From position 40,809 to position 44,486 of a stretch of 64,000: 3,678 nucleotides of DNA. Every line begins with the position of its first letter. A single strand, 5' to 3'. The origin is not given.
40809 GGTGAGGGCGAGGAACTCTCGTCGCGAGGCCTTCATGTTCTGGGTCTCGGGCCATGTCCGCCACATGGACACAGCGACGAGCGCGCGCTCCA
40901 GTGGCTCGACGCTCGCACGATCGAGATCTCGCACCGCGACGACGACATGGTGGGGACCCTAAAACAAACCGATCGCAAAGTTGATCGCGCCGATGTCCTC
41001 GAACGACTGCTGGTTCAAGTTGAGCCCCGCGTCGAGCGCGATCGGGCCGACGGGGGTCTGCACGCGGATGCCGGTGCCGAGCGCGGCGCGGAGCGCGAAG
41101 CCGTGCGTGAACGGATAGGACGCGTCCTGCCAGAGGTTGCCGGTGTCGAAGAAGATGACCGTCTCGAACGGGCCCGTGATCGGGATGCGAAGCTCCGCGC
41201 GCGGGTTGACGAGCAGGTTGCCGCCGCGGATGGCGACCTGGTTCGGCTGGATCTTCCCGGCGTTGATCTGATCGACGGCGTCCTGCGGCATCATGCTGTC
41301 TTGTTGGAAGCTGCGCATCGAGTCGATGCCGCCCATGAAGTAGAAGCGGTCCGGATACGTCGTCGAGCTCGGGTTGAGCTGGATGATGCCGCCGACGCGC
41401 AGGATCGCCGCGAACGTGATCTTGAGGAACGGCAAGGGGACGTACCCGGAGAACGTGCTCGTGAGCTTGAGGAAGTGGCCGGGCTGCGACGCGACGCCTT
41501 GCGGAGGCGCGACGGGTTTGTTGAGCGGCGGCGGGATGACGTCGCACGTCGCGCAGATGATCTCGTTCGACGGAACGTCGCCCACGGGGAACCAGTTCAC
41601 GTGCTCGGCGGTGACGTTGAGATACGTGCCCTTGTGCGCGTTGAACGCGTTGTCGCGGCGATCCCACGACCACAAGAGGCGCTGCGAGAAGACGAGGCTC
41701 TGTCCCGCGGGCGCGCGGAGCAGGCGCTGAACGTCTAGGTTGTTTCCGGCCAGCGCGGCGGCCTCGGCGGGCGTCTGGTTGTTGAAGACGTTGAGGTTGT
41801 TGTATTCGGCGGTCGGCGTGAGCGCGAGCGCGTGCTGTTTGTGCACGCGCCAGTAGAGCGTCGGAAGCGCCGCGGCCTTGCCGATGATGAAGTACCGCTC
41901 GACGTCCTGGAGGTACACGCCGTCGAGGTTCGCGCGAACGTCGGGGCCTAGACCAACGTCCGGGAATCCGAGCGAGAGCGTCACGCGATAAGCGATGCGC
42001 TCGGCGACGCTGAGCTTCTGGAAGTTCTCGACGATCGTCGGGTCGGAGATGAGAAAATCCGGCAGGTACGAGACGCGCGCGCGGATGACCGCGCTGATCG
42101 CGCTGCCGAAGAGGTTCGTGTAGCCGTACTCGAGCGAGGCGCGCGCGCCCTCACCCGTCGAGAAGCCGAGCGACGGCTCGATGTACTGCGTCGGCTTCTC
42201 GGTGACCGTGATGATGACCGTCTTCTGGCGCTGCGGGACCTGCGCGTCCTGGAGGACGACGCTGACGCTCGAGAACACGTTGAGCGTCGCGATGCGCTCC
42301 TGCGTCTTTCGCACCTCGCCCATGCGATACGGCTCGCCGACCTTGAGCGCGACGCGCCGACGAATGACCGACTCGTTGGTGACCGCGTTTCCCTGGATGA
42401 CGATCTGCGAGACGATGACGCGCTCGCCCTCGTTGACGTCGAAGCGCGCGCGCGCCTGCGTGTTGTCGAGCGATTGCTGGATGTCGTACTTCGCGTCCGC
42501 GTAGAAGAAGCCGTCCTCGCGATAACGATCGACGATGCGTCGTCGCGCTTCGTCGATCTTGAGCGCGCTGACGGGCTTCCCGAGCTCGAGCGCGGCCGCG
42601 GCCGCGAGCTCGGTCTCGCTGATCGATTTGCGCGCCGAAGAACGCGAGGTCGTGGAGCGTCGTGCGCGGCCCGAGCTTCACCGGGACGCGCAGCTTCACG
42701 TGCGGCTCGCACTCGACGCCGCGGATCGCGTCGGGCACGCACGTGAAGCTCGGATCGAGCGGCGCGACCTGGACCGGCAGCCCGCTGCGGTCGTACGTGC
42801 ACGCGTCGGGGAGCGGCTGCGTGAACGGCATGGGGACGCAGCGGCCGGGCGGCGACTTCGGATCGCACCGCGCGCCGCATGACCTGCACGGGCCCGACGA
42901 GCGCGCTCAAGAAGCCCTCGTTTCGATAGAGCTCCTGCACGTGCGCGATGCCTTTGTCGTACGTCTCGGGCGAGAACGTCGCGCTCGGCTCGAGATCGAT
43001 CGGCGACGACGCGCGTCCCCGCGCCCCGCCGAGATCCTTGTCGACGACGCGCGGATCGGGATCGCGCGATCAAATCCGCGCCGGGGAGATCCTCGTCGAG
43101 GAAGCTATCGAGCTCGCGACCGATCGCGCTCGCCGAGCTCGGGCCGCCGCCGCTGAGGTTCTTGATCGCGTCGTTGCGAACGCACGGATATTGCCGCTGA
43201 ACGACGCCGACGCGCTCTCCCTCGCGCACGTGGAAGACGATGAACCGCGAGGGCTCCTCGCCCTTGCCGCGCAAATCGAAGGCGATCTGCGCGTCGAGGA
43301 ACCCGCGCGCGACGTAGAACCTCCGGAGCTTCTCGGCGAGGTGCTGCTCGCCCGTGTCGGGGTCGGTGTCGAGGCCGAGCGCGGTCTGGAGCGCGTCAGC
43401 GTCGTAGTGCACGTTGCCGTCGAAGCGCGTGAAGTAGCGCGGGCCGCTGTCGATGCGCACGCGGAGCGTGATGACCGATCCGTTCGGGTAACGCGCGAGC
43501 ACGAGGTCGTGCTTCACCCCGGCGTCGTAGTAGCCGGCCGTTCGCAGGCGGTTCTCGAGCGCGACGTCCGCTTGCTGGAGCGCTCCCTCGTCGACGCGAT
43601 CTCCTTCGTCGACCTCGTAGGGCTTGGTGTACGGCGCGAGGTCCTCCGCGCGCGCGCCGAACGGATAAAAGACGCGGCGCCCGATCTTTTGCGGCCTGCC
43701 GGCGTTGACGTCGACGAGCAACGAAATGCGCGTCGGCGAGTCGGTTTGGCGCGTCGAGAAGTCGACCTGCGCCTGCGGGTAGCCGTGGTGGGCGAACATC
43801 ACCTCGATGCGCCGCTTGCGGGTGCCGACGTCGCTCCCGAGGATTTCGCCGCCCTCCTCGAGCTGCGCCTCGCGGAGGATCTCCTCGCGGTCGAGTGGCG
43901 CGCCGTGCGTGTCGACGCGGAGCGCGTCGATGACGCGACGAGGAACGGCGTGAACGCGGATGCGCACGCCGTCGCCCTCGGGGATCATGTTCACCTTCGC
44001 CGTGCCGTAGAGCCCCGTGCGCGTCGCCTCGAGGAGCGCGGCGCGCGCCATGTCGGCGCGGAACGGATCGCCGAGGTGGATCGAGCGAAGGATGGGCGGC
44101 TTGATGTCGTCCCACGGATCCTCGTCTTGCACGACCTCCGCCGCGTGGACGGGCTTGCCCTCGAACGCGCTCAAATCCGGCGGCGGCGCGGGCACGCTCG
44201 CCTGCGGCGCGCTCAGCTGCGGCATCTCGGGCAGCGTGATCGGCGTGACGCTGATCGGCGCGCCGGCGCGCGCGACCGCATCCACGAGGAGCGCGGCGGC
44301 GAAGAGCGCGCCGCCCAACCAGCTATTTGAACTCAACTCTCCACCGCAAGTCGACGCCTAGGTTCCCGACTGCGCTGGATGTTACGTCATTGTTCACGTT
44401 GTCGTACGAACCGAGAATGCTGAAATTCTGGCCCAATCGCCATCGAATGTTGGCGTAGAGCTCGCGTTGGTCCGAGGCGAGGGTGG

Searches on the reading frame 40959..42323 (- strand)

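Call 57: search_protein_families(library=pfam, proteins=[window:40959-42323:-], max_evalue=0.00001)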
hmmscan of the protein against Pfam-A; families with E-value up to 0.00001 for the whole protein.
window:40959-42323:- (454 aa): 1 family
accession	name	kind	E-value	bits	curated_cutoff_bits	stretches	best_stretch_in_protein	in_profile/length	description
PF01103.29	Omp85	-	4.9e-29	102.3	24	1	144-453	56-323/325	Omp85 superfamily domain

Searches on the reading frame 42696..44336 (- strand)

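Call 57: search_protein_families(library=pfam, proteins=[window:42696-44336:-], max_evalue=0.00001)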
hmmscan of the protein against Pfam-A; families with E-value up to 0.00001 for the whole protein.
window:42696-44336:- (546 aa): 1 family
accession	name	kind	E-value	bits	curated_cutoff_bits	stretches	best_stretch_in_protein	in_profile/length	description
PF07244.20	POTRA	-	1.7e-12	48.3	21.3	0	142-213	7-79/79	Surface antigen variable number repeat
